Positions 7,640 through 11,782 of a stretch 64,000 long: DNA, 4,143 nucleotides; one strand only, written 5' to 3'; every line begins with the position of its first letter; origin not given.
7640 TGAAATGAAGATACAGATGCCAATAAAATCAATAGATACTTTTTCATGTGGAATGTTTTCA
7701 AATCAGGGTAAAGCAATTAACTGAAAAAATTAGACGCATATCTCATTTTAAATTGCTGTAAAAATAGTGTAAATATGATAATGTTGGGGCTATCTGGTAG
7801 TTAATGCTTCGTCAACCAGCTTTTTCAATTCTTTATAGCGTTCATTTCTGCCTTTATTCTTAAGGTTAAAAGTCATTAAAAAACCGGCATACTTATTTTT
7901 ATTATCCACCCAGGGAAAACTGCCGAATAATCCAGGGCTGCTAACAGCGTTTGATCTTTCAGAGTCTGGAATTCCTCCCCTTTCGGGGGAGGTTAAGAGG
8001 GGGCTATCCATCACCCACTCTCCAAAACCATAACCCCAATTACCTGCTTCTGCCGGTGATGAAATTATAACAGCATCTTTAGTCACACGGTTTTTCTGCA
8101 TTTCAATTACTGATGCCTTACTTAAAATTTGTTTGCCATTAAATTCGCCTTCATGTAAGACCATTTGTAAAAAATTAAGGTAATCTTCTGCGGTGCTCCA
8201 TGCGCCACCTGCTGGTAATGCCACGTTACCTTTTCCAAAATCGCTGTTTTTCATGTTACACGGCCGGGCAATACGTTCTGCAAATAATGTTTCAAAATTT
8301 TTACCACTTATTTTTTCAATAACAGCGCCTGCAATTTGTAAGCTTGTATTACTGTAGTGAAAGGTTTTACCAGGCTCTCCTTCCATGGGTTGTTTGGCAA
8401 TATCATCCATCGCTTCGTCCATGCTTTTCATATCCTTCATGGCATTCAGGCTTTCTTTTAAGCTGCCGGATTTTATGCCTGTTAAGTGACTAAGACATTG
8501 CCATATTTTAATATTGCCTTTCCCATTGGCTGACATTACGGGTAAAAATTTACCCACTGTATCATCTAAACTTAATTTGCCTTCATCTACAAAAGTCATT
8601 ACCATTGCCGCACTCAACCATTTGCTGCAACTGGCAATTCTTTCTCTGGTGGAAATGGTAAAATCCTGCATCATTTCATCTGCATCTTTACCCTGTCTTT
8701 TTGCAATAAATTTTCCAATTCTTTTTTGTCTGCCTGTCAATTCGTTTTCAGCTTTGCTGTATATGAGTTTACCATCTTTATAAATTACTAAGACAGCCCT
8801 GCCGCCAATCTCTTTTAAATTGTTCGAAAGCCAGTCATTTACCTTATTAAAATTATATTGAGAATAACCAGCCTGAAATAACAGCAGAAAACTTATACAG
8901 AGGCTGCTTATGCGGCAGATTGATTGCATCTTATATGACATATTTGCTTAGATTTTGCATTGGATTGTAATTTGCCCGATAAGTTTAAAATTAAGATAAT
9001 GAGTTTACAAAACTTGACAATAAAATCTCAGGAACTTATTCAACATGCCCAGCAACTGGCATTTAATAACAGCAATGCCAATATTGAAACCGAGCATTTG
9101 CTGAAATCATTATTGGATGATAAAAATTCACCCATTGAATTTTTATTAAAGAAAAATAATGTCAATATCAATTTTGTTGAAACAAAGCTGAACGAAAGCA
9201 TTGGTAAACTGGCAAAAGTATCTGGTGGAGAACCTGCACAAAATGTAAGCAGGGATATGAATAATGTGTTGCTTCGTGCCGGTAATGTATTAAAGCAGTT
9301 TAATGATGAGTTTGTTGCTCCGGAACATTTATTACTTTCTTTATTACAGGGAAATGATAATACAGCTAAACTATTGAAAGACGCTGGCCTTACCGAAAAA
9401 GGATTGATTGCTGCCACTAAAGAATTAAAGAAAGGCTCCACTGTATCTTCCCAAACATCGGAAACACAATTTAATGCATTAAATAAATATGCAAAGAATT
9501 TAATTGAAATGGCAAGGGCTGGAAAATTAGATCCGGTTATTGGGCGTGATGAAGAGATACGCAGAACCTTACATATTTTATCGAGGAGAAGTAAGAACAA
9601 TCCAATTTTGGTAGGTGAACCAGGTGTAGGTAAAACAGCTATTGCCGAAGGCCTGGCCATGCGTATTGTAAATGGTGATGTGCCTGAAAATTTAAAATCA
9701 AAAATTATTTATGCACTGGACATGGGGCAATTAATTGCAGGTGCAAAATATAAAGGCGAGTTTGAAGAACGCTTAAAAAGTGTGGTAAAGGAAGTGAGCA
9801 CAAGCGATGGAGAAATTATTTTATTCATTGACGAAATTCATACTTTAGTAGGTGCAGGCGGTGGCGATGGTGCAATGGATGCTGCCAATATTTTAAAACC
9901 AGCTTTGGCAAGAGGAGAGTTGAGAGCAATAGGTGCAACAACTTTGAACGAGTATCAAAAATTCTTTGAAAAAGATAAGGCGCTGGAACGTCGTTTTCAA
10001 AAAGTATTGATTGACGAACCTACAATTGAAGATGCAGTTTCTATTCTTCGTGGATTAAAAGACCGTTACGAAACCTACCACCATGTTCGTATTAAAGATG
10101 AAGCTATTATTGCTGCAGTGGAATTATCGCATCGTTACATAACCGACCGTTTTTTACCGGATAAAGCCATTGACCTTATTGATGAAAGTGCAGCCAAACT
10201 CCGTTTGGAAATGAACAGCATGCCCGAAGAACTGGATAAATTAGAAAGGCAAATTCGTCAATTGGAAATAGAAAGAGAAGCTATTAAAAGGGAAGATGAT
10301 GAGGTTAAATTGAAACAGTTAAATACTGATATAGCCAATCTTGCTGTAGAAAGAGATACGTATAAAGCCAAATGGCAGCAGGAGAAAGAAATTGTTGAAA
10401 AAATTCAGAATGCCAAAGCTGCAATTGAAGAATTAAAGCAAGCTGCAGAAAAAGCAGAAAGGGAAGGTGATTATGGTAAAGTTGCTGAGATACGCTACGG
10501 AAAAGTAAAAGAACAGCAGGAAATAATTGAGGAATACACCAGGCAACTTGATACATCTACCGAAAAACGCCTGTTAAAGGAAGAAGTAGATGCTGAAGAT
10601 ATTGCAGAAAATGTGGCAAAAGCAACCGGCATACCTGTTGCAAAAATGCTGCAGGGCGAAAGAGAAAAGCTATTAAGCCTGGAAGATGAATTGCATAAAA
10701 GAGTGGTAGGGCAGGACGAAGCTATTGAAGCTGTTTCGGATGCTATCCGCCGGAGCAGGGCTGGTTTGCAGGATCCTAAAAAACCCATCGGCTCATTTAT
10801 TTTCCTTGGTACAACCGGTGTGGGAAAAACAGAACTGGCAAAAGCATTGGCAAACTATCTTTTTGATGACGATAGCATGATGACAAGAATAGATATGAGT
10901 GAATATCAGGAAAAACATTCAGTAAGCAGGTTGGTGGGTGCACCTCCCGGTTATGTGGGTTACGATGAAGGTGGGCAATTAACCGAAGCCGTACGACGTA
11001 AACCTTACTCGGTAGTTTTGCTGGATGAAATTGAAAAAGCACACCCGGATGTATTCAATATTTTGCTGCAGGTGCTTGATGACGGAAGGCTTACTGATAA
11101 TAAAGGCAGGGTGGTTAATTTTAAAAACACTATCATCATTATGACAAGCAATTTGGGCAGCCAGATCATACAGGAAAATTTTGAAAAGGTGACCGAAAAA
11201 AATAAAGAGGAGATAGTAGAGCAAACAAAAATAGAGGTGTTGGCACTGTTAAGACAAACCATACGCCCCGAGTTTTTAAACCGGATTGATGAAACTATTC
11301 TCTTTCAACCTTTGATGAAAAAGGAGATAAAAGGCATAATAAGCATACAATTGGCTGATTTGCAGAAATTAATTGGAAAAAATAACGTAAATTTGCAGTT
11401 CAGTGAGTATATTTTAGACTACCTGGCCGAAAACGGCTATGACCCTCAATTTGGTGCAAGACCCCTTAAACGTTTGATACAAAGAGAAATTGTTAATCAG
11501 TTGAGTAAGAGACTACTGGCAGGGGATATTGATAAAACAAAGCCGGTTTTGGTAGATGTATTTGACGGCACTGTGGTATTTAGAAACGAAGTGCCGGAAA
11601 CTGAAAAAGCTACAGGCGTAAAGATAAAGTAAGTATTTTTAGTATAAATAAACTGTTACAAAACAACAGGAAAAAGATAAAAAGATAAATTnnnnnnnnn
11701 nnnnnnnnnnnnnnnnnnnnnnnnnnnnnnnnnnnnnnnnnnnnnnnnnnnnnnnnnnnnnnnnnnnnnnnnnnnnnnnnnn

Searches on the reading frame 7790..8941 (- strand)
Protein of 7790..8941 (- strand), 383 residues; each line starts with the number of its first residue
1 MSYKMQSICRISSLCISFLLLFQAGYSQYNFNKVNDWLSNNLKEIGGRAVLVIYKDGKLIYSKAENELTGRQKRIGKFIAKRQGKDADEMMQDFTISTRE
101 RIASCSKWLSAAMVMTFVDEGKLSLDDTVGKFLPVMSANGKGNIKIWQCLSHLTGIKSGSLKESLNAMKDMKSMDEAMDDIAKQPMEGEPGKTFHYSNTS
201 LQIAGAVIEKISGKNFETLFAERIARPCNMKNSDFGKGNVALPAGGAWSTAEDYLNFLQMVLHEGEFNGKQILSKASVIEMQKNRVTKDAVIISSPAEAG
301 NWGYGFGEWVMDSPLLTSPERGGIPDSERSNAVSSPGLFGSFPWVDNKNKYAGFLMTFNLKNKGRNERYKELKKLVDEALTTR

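Call 9: search_protein_families(library=ncbifam, proteins=[window:7790-8941:-])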
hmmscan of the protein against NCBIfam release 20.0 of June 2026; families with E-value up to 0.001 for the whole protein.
window:7790-8941:- (383 aa): 27 families (the best 25 are shown)
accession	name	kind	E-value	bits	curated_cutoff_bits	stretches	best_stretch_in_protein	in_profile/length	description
NF002968.0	PRK03642.1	equivalog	4.9e-16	58.6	385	1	23-233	32-240/432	penicillin binding protein PBP4B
NF007943.0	PRK10662.1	equivalog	7.2e-16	57.8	266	1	101-235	86-224/380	D-alanyl-D-alanine-carboxypeptidase/endopeptidase AmpH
NF052559.1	MthAcHydAcmB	equivalog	1.3e-15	57.1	550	2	161-237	137-215/391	methyl acetate hydrolase AcmB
NF038269.1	lipase_LipE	equivalog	2e-11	43.7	750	1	93-238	81-225/407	lipase LipE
NF033085.1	bla_class_C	equivalog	4.4e-10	38.9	415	1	89-233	45-183/356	class C beta-lactamase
NF052353.1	EstBLacLipLMycb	equivalog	7.6e-10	38.2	650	1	92-242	67-213/420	esterase/beta-lactamase LipL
NF045925.1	3-sucCA_synth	equivalog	1.4e-09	36.9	800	1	78-286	60-266/498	3-succinylated cholic acid synthase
NF045671.1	blaPNC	exception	3.7e-09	35.9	750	1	94-232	91-223/401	PNC family class C beta-lactamase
NF009622.0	PRK13128.1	equivalog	6.1e-08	31.6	443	1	91-234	49-191/518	D-aminopeptidase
NF053709.1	blaAKO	exception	2e-07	30.3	875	1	92-231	72-205/381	AKO family class C beta-lactamase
NF041665.1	blaPSZ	exception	8e-07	28.4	850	1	94-233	73-206/379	PSZ family class C beta-lactamase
NF012173.1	CMY2-MIR-ACT-EC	exception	1.3e-06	27.5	680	1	94-233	74-207/380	CMY2/MIR/ACT/EC family class C beta-lactamase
NF038089.1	blaYRC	exception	2.4e-06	26.8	870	1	92-231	72-205/381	YRC family class C beta-lactamase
NF000385.4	blaACT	exception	2.5e-06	26.7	810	1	95-232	75-206/380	ACT family cephalosporin-hydrolyzing class C beta-lactamase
NF038366.1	blaSFDC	exception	3.6e-06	26.3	840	1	95-231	75-205/382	SFDC family class C beta-lactamase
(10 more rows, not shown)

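Call 10: search_protein_families(library=pfam, proteins=[window:7790-8941:-])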
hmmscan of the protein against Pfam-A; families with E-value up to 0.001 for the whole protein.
window:7790-8941:- (383 aa): 1 family
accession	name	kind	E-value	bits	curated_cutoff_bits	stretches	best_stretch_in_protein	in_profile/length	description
PF00144.29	Beta-lactamase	-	5.4e-41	141.3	27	1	49-362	17-313/329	Beta-lactamase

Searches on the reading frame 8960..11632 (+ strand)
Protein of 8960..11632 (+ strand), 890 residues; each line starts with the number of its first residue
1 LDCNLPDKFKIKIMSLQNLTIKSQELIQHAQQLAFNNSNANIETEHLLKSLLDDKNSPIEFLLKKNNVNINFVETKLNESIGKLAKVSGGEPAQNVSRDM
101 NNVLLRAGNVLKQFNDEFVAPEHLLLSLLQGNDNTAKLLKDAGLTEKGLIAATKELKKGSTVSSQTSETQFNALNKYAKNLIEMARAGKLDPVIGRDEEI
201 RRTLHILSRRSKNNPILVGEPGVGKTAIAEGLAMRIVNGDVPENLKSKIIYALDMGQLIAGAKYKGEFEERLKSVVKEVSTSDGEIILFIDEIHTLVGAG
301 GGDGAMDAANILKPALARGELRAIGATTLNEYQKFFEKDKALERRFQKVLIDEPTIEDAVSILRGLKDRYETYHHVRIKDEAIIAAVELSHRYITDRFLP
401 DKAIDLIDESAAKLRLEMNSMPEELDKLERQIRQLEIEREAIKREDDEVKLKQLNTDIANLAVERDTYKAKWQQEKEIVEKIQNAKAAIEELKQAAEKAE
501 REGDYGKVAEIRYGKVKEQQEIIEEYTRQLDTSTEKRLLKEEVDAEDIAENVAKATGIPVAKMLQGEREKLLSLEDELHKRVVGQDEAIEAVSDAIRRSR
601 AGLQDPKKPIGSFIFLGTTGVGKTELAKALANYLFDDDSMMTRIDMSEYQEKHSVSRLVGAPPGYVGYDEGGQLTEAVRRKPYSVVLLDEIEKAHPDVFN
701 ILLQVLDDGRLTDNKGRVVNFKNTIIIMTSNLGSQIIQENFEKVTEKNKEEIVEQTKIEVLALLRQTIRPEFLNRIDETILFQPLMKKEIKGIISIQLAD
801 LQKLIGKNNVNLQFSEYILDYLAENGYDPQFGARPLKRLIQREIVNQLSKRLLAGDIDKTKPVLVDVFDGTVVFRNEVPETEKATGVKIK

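Call 9: search_protein_families(library=ncbifam, proteins=[window:8960-11632:+])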
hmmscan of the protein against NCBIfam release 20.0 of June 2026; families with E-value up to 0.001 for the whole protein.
window:8960-11632:+ (890 aa): 19 families
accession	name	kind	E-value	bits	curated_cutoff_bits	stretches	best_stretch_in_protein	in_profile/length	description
TIGR03346.1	chaperone_ClpB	equivalog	0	1285.2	1232.1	1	19-874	1-852/853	ATP-dependent chaperone ClpB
NF008118.0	PRK10865.1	equivalog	0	1052.8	1417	1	14-873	1-854/857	ATP-dependent chaperone ClpB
TIGR03345.1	VI_ClpV1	equivalog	1.1e-255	851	884.95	1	22-860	4-843/852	type VI secretion system ATPase TssH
NF033606.1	heat_AAA_ClpK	exception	4.2e-251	835.8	1900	2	486-865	522-896/949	heat shock survival AAA family ATPase ClpK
NF033607.0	disagg_AAA_ClpG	exception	2.7e-240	800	1900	2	22-475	92-547/932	AAA family protein disaggregase ClpG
TIGR02639.1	ClpA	equivalog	4.7e-239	795.4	993.15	2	23-490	5-481/734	ATP-dependent Clp protease ATP-binding subunit ClpA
NF008263.0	PRK11034.1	equivalog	4.4e-186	620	1350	2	158-419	153-414/758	ATP-dependent Clp protease ATP-binding subunit ClpA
NF003745.1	PRK05342.1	equivalog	6.7e-12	45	359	1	742-846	272-378/418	ATP-dependent Clp protease ATP-binding subunit ClpX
NF001679.0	PRK00440.1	equivalog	5e-09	35.7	303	0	181-241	8-68/322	replication factor C small subunit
NF003229.0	PRK04195.1-5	equivalog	2.7e-07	29.7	280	0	582-731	19-143/413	replication factor C large subunit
TIGR03922.1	T7SS_EccA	equivalog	6.2e-07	28.3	466.65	1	212-350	312-446/557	type VII secretion AAA-ATPase EccA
NF038214.1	IS21_help_AAA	equivalog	6.7e-07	29.2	200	0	211-276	89-150/232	IS21-like element helper ATPase IstB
NF006616.1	PRK09183.1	subfamily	2.7e-06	26.9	300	0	212-294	100-172/253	IS21-like element helper ATPase IstB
NF009067.0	PRK12402.1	equivalog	3.8e-06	26.1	317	0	183-245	7-69/340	replication factor C small subunit 2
TIGR02397.1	dnaX_nterm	equivalog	4.8e-06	26.1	250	0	580-634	14-60/355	DNA polymerase III subunit gamma/tau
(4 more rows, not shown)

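Call 10: search_protein_families(library=pfam, proteins=[window:8960-11632:+])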
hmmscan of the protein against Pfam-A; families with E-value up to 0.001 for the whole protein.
window:8960-11632:+ (890 aa): 22 families
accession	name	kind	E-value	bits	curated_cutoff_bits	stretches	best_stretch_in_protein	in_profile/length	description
PF07724.20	AAA_2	-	1.9e-70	236.6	27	1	608-778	1-165/166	AAA domain (Cdc48 subfamily)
PF17871.7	AAA_lid_9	-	2.7e-36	124.1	22.8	1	356-455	2-101/104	AAA lid domain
PF00004.35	AAA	-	4.9e-24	85.7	21.2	2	216-349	2-126/131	ATPase family associated with various cellular activities (AAA)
PF10431.15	ClpB_D2-small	-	6.7e-24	84.2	21.9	1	785-864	1-80/81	C-terminal, D2-small domain, of ClpB protein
PF07728.20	AAA_5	-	1.3e-18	67.8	22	1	613-734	2-125/139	AAA domain (dynein-related subfamily)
PF02861.25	Clp_N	-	6e-17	62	20.7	2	30-82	1-53/53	Clp amino terminal domain, pathogenicity island component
PF13191.12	AAA_16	-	6.4e-12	46.7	32.6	1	193-237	2-49/167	AAA ATPase domain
PF13401.12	AAA_22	-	2.3e-09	38.1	27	0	613-708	8-110/130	AAA domain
PF20720.3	nSTAND3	-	6.5e-09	36.1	27.2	0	211-238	16-43/155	Novel STAND NTPase 3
PF00158.32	Sigma54_activat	-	8.4e-09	35.8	20.2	1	612-741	24-154/168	Sigma-54 interaction domain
PF01078.27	Mg_chelatase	-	8.3e-06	25.8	20.3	0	198-254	9-64/207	Magnesium chelatase, subunit ChlI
PF13238.12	AAA_18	-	1.2e-05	26.2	29.4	0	616-635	4-24/128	AAA domain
PF01695.23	IstB_IS21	-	2e-05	24.6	24.1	0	210-277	90-153/238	IstB-like ATP binding protein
PF12775.13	AAA_7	-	3.6e-05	23.8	25.8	0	613-658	36-81/181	P-loop containing dynein motor region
PF06414.18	Zeta_toxin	-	3.7e-05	23.7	22.3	0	604-653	11-58/199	Zeta toxin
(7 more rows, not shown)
